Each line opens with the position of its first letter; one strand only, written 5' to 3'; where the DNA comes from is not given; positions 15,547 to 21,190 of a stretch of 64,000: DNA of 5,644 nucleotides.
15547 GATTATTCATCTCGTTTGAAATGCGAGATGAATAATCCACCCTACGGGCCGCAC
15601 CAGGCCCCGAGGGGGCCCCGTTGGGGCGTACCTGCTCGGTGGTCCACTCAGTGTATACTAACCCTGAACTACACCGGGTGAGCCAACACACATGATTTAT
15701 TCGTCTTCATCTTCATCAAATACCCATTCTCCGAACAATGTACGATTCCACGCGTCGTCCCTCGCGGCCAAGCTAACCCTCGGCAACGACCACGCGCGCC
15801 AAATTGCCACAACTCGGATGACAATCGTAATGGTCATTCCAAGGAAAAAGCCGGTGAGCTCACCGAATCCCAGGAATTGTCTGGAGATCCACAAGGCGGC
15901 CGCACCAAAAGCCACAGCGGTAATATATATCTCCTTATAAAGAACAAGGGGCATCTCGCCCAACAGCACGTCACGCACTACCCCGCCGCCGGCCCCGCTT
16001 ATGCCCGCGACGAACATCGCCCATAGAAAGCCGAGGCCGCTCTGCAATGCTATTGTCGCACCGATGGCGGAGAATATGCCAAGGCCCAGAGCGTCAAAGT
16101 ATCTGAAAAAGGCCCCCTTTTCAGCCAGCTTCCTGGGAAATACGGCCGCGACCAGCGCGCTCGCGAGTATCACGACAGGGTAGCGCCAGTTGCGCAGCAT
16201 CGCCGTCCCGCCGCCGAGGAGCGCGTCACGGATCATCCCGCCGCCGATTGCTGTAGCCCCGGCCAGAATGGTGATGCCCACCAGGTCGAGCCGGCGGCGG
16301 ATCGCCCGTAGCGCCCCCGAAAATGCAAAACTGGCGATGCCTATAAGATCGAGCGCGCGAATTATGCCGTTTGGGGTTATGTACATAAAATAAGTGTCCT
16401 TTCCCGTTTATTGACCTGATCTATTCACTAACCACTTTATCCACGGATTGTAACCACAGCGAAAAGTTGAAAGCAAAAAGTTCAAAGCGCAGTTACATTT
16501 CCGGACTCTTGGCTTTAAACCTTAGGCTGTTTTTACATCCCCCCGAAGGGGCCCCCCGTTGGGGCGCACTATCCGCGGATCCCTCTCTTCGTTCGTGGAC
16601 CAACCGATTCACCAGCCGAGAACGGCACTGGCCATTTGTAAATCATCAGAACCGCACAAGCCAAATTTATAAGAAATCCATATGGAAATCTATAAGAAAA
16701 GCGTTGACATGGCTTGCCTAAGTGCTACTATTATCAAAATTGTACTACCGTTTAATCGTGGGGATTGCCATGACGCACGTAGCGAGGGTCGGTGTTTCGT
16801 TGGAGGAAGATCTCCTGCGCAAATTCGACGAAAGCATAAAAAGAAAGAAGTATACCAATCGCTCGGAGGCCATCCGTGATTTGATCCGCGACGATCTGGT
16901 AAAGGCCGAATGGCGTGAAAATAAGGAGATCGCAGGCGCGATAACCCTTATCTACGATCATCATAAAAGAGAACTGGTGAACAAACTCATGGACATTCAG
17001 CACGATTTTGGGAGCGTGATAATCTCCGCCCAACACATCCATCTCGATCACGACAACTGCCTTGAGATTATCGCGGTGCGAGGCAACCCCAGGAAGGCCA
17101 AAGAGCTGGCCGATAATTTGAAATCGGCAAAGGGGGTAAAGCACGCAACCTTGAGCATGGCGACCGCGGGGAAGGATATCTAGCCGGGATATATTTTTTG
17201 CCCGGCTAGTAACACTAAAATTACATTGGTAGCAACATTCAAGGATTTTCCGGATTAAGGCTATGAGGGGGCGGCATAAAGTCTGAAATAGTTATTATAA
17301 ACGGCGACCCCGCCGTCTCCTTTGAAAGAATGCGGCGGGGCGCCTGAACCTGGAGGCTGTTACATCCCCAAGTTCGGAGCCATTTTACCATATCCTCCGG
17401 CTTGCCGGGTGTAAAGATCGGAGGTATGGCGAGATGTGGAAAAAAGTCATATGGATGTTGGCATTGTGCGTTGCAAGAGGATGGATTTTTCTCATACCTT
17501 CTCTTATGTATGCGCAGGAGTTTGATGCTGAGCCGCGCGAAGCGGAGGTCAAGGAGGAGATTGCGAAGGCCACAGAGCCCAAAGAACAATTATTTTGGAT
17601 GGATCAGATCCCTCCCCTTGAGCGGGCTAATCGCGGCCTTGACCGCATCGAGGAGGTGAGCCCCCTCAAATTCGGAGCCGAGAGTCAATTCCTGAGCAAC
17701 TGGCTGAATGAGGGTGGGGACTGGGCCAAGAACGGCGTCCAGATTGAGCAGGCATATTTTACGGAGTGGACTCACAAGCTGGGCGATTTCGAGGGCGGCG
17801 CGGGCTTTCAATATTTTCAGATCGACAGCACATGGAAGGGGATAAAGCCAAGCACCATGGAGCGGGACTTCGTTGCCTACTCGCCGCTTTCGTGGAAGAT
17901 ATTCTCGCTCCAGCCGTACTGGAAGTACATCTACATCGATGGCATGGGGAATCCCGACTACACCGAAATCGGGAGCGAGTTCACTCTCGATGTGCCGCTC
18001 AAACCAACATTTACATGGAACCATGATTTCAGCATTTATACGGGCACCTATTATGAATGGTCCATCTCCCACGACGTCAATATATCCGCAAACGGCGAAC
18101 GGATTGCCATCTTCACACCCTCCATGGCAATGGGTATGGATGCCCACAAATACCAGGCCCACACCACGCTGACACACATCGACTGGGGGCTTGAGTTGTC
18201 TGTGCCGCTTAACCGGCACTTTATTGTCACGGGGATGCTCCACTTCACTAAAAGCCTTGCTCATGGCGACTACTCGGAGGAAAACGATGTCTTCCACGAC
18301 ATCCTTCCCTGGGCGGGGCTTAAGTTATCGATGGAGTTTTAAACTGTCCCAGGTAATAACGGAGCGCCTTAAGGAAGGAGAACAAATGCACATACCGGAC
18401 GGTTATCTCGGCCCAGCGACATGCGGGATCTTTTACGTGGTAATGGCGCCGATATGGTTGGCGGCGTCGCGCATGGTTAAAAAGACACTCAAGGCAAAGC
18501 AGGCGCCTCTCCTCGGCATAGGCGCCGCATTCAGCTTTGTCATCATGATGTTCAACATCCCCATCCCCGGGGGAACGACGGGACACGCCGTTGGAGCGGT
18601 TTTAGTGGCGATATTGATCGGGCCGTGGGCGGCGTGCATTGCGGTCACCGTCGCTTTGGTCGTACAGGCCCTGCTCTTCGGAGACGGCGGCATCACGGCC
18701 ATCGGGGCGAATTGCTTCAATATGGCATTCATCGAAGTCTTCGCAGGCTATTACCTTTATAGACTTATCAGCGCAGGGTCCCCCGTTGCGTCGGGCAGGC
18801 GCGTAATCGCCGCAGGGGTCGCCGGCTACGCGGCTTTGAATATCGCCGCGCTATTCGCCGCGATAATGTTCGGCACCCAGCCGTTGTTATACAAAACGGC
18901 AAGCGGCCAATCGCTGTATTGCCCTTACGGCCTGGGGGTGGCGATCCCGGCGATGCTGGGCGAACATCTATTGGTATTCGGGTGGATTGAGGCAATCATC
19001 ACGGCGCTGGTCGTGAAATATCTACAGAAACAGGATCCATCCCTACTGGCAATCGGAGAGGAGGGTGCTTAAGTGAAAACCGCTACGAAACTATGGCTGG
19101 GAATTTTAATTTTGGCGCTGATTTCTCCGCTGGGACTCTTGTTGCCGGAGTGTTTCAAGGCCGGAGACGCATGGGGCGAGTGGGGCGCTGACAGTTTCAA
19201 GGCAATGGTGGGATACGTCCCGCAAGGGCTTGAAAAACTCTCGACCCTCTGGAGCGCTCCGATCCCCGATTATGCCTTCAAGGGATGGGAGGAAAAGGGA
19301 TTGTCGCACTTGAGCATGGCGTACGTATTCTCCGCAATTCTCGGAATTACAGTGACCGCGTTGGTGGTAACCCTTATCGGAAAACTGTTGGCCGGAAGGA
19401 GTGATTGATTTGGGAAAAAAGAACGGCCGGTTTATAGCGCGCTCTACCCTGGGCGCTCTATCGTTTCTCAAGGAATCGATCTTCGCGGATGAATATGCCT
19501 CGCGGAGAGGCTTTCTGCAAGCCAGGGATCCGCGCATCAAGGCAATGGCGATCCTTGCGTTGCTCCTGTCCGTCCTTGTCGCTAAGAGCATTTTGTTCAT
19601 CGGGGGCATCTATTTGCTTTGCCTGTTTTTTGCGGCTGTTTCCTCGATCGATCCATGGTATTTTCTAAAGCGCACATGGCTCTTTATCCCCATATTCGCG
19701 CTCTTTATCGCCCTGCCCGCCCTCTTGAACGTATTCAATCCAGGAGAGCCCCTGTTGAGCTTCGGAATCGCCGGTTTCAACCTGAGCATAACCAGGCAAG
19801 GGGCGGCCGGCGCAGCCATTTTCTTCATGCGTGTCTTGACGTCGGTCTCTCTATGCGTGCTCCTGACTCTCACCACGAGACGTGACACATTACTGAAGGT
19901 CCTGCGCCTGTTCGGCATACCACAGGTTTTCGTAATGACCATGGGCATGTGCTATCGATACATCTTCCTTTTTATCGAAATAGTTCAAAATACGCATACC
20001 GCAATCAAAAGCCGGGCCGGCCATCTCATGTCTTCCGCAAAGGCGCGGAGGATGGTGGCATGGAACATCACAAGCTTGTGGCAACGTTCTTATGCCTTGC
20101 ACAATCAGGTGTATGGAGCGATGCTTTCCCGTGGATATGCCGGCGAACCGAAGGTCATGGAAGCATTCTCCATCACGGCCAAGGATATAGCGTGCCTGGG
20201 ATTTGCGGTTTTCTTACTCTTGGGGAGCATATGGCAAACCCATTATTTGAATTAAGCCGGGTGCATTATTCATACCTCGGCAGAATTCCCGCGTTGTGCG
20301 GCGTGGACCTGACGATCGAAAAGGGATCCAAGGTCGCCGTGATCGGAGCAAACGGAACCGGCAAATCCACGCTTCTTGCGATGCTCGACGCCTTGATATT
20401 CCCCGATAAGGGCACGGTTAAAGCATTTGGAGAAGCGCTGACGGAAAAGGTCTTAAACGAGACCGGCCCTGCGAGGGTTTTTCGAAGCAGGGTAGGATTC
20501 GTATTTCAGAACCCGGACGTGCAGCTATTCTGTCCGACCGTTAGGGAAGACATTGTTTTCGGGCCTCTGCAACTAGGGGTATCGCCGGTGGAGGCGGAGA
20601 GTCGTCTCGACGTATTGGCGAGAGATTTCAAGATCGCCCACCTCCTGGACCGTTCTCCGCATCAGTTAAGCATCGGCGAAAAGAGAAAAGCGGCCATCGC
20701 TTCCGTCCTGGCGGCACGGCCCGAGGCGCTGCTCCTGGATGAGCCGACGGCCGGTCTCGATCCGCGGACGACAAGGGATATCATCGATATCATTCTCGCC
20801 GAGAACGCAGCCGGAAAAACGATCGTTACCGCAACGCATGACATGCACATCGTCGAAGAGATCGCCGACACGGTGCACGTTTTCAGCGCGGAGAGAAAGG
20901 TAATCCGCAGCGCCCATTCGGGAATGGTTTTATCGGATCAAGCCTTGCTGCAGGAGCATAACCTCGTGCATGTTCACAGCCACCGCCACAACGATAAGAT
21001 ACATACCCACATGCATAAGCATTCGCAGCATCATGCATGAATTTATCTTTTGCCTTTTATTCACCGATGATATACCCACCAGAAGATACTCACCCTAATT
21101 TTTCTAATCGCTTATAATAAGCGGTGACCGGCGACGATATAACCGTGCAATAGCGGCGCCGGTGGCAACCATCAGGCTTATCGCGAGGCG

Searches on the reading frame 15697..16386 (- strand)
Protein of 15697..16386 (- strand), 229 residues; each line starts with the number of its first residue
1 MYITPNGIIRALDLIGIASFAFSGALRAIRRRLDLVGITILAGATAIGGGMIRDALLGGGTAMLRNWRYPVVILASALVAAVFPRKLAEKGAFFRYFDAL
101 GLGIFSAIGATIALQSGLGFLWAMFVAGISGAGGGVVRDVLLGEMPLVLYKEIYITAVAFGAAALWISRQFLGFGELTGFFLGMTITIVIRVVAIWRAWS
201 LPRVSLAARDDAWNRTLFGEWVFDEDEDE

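Call 35: search_protein_families(library=pfam, proteins=[window:15697-16386:-], max_evalue=0.00001)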
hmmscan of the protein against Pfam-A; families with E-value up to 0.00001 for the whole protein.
window:15697-16386:- (229 aa): 1 family
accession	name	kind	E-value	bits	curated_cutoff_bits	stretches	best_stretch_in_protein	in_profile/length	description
PF03458.18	Gly_transporter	-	1.1e-37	128.2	23.5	2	96-167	2-75/78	Glycine transporter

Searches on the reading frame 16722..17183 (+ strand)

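Call 35: search_protein_families(library=pfam, proteins=[window:16722-17183:+], max_evalue=0.00001)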
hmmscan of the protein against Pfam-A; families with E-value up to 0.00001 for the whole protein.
window:16722-17183:+ (153 aa): 2 families
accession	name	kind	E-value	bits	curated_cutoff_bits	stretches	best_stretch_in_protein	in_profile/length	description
PF08753.17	NikR_C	-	1.1e-31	109.2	22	1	71-146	1-76/77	NikR C terminal nickel binding domain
PF01402.27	RHH_1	-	1e-07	32.1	20.5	1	22-58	1-36/39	Ribbon-helix-helix protein, copG family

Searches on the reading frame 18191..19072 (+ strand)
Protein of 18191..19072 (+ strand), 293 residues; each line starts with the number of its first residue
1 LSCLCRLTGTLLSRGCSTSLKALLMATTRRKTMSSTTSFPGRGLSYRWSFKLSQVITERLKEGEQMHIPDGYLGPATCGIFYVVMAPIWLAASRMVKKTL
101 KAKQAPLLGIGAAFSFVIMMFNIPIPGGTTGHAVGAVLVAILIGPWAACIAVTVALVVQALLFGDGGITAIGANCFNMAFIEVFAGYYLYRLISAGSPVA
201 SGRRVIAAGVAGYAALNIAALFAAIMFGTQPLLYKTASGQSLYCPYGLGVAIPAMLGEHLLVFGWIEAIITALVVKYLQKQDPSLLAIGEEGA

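Call 36: search_protein_families(library=pfam, proteins=[window:18191-19072:+], max_evalue=0.00001)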
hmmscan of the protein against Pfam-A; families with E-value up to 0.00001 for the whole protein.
window:18191-19072:+ (293 aa): 2 families
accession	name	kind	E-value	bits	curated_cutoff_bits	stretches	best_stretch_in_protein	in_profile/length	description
PF01891.21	CbiM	-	2.3e-61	207.6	23.1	1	67-284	1-204/205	Cobalt uptake substrate-specific transmembrane region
PF12822.12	ECF_trnsprt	-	7.1e-07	29.8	30.7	1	107-277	5-167/169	ECF transporter, substrate-specific component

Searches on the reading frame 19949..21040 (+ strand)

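Call 36: search_protein_families(library=pfam, proteins=[window:19949-21040:+], max_evalue=0.00001)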
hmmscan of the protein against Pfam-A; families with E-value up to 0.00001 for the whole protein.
window:19949-21040:+ (363 aa): 3 families
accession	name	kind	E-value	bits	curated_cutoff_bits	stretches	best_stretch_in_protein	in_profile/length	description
PF00005.33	ABC_tran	-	4.3e-28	99.1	25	1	118-268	3-137/137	ABC transporter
PF13304.12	AAA_21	-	1.6e-16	61.7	27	1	223-303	221-304/304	AAA domain, putative AbiEii toxin, Type IV TA system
PF02463.25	SMC_N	-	3.5e-08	33.6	40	1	129-318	27-218/220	RecF/RecN/SMC N terminal domain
